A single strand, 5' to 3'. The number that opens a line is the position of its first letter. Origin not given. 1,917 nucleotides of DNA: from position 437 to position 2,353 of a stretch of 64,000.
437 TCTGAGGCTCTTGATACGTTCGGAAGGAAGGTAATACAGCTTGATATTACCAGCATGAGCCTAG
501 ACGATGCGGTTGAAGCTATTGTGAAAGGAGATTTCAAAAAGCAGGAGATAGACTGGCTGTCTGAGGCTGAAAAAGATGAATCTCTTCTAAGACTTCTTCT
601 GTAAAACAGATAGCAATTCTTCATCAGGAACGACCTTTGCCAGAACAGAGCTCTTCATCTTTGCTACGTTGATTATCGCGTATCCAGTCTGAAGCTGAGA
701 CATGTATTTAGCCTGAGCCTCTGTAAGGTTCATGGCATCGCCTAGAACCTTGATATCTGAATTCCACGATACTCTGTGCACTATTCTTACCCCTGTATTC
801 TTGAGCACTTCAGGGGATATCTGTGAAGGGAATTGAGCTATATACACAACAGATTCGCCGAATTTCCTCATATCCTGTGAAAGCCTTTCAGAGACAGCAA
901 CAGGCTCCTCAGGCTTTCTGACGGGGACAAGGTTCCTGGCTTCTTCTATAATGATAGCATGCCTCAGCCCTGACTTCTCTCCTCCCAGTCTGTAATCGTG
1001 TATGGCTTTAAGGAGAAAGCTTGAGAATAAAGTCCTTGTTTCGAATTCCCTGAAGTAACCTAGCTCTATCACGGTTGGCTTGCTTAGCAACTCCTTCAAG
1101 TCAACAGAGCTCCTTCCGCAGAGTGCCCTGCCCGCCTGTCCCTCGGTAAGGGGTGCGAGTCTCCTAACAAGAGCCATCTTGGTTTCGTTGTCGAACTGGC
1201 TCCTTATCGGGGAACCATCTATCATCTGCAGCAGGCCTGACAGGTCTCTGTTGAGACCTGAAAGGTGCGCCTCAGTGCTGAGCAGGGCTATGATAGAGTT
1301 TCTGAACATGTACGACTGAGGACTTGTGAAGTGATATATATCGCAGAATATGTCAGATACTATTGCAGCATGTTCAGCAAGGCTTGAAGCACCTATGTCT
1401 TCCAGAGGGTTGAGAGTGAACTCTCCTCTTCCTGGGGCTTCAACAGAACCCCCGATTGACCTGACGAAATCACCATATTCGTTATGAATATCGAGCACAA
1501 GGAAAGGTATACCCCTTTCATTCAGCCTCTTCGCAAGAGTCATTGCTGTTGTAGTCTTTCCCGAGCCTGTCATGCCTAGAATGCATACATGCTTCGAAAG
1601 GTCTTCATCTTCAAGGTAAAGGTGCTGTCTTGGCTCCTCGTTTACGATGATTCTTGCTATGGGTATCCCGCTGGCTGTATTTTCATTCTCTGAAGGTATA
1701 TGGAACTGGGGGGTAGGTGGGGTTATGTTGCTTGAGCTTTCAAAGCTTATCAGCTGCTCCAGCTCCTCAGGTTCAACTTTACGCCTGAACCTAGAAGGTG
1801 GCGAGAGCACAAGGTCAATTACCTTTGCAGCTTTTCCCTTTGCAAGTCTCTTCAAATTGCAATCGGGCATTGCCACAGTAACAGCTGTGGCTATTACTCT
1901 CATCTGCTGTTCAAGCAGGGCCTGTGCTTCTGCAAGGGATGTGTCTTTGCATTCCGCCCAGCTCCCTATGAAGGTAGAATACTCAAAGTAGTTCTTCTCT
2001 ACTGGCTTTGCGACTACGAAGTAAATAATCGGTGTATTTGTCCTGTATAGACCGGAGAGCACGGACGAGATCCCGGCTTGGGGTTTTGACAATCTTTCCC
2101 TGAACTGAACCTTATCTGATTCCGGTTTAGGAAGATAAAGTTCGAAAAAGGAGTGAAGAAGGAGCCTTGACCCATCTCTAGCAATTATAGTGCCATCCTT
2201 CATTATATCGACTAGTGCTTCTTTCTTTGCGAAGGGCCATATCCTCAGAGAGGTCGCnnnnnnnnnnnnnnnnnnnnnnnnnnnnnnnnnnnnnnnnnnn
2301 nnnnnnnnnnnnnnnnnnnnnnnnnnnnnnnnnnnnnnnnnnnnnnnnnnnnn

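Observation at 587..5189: Tad/Epd-like pilus operon ending in a HerA/FtsK-type ATPase: possible pilus-coupled macromolecule translocation module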

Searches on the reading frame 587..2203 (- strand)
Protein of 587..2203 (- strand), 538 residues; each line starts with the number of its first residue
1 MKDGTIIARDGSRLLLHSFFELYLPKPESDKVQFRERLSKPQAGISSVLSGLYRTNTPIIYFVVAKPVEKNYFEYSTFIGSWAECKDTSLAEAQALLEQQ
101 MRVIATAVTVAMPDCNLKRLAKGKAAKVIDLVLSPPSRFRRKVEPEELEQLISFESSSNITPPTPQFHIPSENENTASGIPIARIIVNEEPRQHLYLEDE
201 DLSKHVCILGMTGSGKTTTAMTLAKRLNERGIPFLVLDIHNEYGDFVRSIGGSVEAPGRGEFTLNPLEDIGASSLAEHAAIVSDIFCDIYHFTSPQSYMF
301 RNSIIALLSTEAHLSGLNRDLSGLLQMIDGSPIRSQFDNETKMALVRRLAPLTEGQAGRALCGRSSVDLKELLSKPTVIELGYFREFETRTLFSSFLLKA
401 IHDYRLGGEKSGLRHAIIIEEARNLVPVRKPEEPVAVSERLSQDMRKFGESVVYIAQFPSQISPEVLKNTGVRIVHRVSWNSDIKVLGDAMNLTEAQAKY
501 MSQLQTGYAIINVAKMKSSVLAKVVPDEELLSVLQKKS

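Call 3: search_protein_families(library=pfam, proteins=[window:587-2203:-], max_evalue=0.1)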
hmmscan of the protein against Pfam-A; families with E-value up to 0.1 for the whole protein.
window:587-2203:- (538 aa): 25 families
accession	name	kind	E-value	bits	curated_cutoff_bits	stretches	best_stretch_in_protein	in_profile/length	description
PF01935.23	DUF87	-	1e-16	62.1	23.2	1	196-401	15-220/220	Helicase HerA, central domain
PF05872.18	HerA_C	-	1.3e-07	31.1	22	1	186-242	4-60/502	Helicase HerA-like C-terminal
PF13401.12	AAA_22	-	0.00018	22.3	27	1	204-266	6-70/130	AAA domain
PF13238.12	AAA_18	-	0.00057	20.8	29.4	1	206-233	1-25/128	AAA domain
PF20720.3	nSTAND3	-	0.0008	19.6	27.2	1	204-238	18-52/155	Novel STAND NTPase 3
PF10412.15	TrwB_AAD_bind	-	0.0011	18.4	20.5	1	203-268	15-72/387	Type IV secretion-system coupling protein DNA-binding domain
PF04851.21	ResIII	-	0.0013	19.1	22.5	1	203-237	23-59/164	Type III restriction enzyme, res subunit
PF13191.12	AAA_16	-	0.0017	19.3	32.6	1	204-249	25-72/167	AAA ATPase domain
PF01583.26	APS_kinase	-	0.0018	18.8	21.1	1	206-241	5-40/152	Adenylylsulphate kinase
PF01656.29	CbiA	-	0.0023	18.3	25.4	1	211-240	7-36/125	CobQ/CobB/MinD/ParA nucleotide binding domain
PF02223.23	Thymidylate_kin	-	0.0026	17.9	27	1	210-236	3-28/185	Thymidylate kinase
PF25199.1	nSTAND_NTPase5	-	0.0035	17.6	34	1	179-237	17-76/145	Novel STAND NTPase 5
PF00448.28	SRP54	-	0.0066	16.5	22.7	1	206-233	4-31/196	SRP54-type protein, GTPase domain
PF07728.20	AAA_5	-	0.0074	16.7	22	1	205-230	1-26/139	AAA domain (dynein-related subfamily)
PF00004.35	AAA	-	0.011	16.7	21.2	0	206-242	1-34/131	ATPase family associated with various cellular activities (AAA)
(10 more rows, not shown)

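Call 4: search_protein_families(library=ncbifam, proteins=[window:587-2203:-], max_evalue=0.1)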
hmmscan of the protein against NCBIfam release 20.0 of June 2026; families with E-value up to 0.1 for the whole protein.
window:587-2203:- (538 aa): 39 families (the best 25 are shown)
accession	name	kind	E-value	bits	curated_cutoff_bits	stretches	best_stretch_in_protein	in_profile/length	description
NF053655.1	CedD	equivalog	1.8e-51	175.5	600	1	193-524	211-525/527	DNA-translocating ATPase CedD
NF040937.1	HerA_Thermprot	equivalog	5.1e-15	54.9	800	2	401-516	337-453/487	DNA double-strand break repair helicase HerA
NF042943.1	HerA_antiphage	equivalog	8.2e-12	44.5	800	2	433-514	457-539/566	anti-phage-associated helicase HerA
NF040819.1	helicase_HerA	equivalog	1.8e-10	39.9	970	2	417-523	406-513/561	DNA double-strand break repair helicase HerA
TIGR00929.1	VirB4_CagE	subfamily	7.6e-10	37.7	643.1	1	202-525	436-748/792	VirB4 family type IV secretion/conjugal transfer ATPase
NF045975.1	VirB4_plasma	equivalog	1.7e-07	29.3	590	1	205-268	517-581/894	Mbov_0397 family ICE element conjugal transfer ATPase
NF033849.1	ser_rich_anae_1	subfamily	1.8e-06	25.7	650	1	344-514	940-1131/1163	serine-rich protein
NF042944.1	HerA_antiphage_2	equivalog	0.00018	20.4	850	0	202-243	135-184/576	anti-phage-associated helicase HerA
NF045971.1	conju_CD1110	equivalog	0.00023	19.6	325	0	205-254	417-467/752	VirB4-like conjugal transfer ATPase, CD1110 family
TIGR02746.1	TraC-F-type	equivalog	0.00033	18.7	567.05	1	206-457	433-683/800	type IV secretion system protein TraC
NF041447.1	TrbC_conju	equivalog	0.00073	18.1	800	1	167-222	93-148/685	F-type conjugative transfer protein TrbC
TIGR00455.1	apsK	equivalog_domain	0.0029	17.3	138.7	1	202-242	17-57/184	adenylyl-sulfate kinase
NF003745.1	PRK05342.1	equivalog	0.0042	16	359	1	199-238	104-141/418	ATP-dependent Clp protease ATP-binding subunit ClpX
NF041546.1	ParA_partition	equivalog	0.005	16.4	180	1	213-239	10-36/203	ParA family partition ATPase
NF004035.0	PRK05506.1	subfamily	0.005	15.1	715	1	201-248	458-505/632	bifunctional sulfate adenylyltransferase subunit 1/adenylylsulfate kinase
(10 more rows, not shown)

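Call 6: search_solved_structures(query=window:587-2203:-, max_evalue=1)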
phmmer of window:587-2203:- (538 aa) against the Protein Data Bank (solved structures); distinct sequences matched with E-value up to 1: 34.
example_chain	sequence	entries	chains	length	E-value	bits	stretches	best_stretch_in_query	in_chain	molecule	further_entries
4d2i_A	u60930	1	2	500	1e-12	50.7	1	200-520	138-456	HERA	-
9x1l_A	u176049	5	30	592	7.5e-11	44.5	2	180-245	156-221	DNA helicase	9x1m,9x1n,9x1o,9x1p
8yho_A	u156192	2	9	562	1.1e-10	44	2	392-511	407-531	DUF87 domain-containing protein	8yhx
8wiv_A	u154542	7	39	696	3.1e-07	32.6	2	200-245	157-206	Helicase HerA central domain-containing protein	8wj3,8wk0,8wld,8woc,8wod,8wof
11kk_A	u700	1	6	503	3.3e-07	32.5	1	186-477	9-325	HerA like helicase YjgR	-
8j4u_M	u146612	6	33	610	2.6e-06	29.6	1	404-510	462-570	Nucleoside triphosphate hydrolase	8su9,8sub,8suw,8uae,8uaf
9c1m_M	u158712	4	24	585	0.00011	24.2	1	401-471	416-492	ATP-binding protein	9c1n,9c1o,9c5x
8xau_A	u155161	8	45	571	0.00043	22.2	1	141-244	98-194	ATP-binding protein | HerA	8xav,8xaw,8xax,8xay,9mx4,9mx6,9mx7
4ag5_A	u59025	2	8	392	0.00068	21.6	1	205-268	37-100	TYPE IV SECRETORY PATHWAY VIRB4 COMPONENTS-LIKE PROTEIN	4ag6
8wet_A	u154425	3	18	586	0.0023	19.8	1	386-491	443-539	TdpA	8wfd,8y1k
8ziq_M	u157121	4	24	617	0.004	19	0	403-469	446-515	HerA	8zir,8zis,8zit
6sfw_O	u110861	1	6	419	0.0061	18.4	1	198-239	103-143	ATP-dependent Clp protease ATP-binding subunit ClpX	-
2aml_A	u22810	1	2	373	0.039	15.8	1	184-247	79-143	SIS domain protein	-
4rfv_A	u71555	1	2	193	0.044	15.6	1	203-247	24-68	Bifunctional enzyme CysN/CysC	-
6sz9_A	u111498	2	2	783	0.048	15.5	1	190-245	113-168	IcmO (DotL)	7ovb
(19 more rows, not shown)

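Call 12: find_encoding_contigs(protein=window:587-2203:-, flank=10000, max_places=6)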
Protein window:587-2203:- (538 aa): no gene with exactly this product is on record in the collection.

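Call 13: find_homologous_proteins(query=window:587-2203:-, max_evalue=0.001)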
Query window:587-2203:- (538 aa): 161 proteins with E <= 0.001 among 8000 candidates; the best 120 are listed.
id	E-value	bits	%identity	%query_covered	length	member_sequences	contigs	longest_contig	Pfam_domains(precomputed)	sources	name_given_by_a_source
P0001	0.0e+0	1188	100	100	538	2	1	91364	PF01935.24,PF05872.19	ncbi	ncbi:MAG: ATP-binding protein [Conexivisphaerales archaeon]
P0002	2.4e-277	939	76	100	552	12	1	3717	PF01935.24,PF05872.19,PF13401.13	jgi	-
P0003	2.5e-257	872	71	98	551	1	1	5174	PF01935.24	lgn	-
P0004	1.0e-236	805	71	91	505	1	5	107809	PF01935.24,PF05872.19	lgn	-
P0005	1.0e-204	699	63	90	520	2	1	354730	PF01935.24,PF05872.19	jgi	jgi:energy-coupling factor transporter ATP-binding protein EcfA2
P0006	4.1e-197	674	56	99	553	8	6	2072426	PF01935.24,PF05872.19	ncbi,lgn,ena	-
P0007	7.5e-168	577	50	99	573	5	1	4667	PF10412.16,PF01935.24,PF05872.19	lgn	-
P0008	1.2e-166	573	50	98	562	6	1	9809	PF10412.16,PF01935.24,PF05872.19,PF20720.4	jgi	jgi:energy-coupling factor transporter ATP-binding protein EcfA2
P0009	1.0e-158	547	48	96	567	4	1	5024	PF01935.24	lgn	-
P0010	1.5e-158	547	47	98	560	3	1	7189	PF01935.24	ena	-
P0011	1.8e-157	543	47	98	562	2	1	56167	PF01935.24,PF05872.19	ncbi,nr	ncbi:MAG TPA: DUF87 domain-containing protein [Conexivisphaerales archaeon]|nr:DUF87 domain-containi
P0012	6.5e-126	439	41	97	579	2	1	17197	PF01935.24,PF05872.19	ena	-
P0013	2.7e-125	437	41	97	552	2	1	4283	PF01935.24,PF05872.19,PF12846.14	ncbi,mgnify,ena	mgnify:CR=1 FL=1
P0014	7.2e-125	436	42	95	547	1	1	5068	PF01935.24,PF05872.19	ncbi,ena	-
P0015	1.1e-124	435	42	96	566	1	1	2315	PF19044.7,PF01935.24,PF05872.19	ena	-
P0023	2.9e-121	424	41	98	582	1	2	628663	PF01935.24,PF05872.19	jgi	jgi:hypothetical protein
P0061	4.6e-113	397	36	98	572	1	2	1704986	PF01935.24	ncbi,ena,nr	ncbi:MAG: ATP-binding protein [Nitrososphaerota archaeon]|nr:ATP-binding protein [Nitrososphaerota a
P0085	1.1e-108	382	40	89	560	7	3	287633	PF01935.24,PF05872.19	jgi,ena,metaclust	metaclust:\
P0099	1.4e-106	375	40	90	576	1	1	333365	PF01935.24,PF12846.14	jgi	-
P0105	1.3e-105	372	37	88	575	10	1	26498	PF10412.16,PF19044.7,PF01935.24,PF12846.14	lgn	-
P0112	7.6e-90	320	46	63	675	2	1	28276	PF01935.24,PF12846.14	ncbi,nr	ncbi:MAG: DUF87 domain-containing protein [Candidatus Brockarchaeota archaeon]|nr:DUF87 domain-conta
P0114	4.7e-89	317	45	62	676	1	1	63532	PF01935.24,PF12846.14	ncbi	ncbi:MAG: ATP-binding protein [Thermoproteota archaeon]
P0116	5.4e-88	314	39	86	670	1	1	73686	PF01935.24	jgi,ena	-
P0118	7.3e-88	313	42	69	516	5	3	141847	PF19044.7,PF01935.24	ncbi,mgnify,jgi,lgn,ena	mgnify:CR=1 FL=1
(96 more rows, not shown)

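Call 15: find_encoding_contigs(protein=P0061, flank=10000, max_places=2)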
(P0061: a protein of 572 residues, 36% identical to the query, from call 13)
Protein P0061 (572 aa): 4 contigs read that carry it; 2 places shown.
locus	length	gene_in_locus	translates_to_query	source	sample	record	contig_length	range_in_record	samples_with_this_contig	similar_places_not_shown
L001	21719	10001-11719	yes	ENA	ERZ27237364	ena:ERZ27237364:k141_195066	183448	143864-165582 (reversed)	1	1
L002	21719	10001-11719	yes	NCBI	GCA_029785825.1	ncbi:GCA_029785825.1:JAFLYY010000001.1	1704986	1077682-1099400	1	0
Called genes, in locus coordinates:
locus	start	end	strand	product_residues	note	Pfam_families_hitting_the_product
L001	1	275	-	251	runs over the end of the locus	PF00116:COX2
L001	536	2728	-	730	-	PF03030:H_PPase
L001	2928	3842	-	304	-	PF01916:DS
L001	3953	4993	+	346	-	PF00382:TFIIB (faint)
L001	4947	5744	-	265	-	-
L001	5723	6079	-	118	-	-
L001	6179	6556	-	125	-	-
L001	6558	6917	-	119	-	-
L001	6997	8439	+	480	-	PF00437:T2SSE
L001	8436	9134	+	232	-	-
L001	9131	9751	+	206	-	-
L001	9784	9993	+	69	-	-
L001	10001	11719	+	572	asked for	PF01935:DUF87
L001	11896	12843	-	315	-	PF01135:PCMT, PF13489:Methyltransf_23, PF01209:Ubie_methyltran, PF13847:Methyltransf_31, PF08241:Methyltransf_11, PF08242:Methyltransf_12, PF13649:Methyltransf_25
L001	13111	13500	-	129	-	PF01850:PIN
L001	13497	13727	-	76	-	-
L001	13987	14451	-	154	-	PF13238:AAA_18 (weak)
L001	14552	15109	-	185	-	PF01625:PMSR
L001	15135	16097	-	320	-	PF03144:GTP_EFTU_D2 (weak)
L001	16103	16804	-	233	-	PF16955:OFeT_1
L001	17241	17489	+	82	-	-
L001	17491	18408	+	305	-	PF00005:ABC_tran, PF13304:AAA_21, PF13732:DrrA1-3_C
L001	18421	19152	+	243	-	PF12679:ABC2_membrane_2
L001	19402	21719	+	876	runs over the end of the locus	PF01022:HTH_5 (weak), PF12840:HTH_20 (faint), PF05729:NACHT (weak), PF13191:AAA_16 (weak), PF13401:AAA_22 (weak)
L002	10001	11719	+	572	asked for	PF01935:DUF87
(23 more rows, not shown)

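Call 16: find_encoding_contigs(protein=P0006, flank=10000, max_places=2)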
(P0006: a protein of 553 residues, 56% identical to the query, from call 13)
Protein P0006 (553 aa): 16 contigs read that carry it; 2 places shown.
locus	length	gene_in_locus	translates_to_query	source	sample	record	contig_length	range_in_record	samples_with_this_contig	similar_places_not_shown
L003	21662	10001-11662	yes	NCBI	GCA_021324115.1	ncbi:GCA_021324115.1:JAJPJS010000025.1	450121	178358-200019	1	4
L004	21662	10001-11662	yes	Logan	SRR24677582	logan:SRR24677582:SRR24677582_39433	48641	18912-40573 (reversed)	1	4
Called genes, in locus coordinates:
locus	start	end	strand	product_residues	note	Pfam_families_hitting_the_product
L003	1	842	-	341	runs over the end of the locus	PF08240:ADH_N, PF16912:Glu_dehyd_C, PF00107:ADH_zinc_N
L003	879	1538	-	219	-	PF03745:DUF309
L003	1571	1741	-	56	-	-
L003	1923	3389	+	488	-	PF00206:Lyase_1, PF10415:FumaraseC_C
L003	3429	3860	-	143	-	PF14894:Lsm_C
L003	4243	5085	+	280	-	PF00382:TFIIB (faint)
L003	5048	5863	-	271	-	-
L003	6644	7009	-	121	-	-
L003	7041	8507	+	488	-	PF00437:T2SSE, PF13401:AAA_22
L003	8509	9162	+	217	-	-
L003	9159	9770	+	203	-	-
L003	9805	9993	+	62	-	-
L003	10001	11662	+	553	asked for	PF01935:DUF87, PF05872:HerA_C (faint)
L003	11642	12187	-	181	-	PF13207:AAA_17 (faint), PF13238:AAA_18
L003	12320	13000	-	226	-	PF02517:Rce1-like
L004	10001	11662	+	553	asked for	PF01935:DUF87, PF05872:HerA_C (faint)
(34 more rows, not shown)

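Call 18: find_encoding_contigs(protein=P0112, flank=10000, max_places=2)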
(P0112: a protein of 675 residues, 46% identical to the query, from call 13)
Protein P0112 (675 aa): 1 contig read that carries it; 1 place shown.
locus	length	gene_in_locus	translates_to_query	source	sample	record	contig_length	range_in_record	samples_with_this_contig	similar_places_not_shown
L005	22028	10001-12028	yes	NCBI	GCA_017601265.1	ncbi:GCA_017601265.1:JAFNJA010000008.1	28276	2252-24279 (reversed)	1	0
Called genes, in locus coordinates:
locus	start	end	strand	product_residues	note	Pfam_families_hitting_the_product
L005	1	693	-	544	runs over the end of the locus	PF01702:TGT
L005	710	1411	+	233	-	PF09754:PAC2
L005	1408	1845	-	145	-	PF14894:Lsm_C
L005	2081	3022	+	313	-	PF00382:TFIIB (faint)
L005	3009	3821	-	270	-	-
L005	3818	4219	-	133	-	-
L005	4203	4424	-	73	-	-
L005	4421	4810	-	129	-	-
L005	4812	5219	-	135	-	-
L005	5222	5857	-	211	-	-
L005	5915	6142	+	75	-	-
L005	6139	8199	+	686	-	PF00437:T2SSE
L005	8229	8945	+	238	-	-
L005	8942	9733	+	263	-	-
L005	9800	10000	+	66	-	-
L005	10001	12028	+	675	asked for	PF01935:DUF87, PF12846:AAA_10 (weak)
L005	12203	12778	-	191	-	PF13238:AAA_18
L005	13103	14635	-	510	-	PF00118:Cpn60_TCP1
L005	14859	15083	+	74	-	PF00833:Ribosomal_S17e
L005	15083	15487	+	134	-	-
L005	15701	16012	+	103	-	-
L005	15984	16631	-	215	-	PF00156:Pribosyltran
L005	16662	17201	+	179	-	-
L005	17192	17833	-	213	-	PF01300:Sua5_yciO_yrdC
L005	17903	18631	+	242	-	PF00005:ABC_tran, PF13304:AAA_21 (faint)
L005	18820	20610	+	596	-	PF04068:Fer4_RLI (weak), PF00037:Fer4 (weak), PF00005:ABC_tran, PF02463:SMC_N (faint), PF13191:AAA_16 (faint), PF00004:AAA (faint), PF13173:AAA_14 (faint), PF00005:ABC_tran, +1 more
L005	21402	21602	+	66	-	PF01907:Ribosomal_L37e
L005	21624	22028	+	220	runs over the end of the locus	PF01997:Translin (weak)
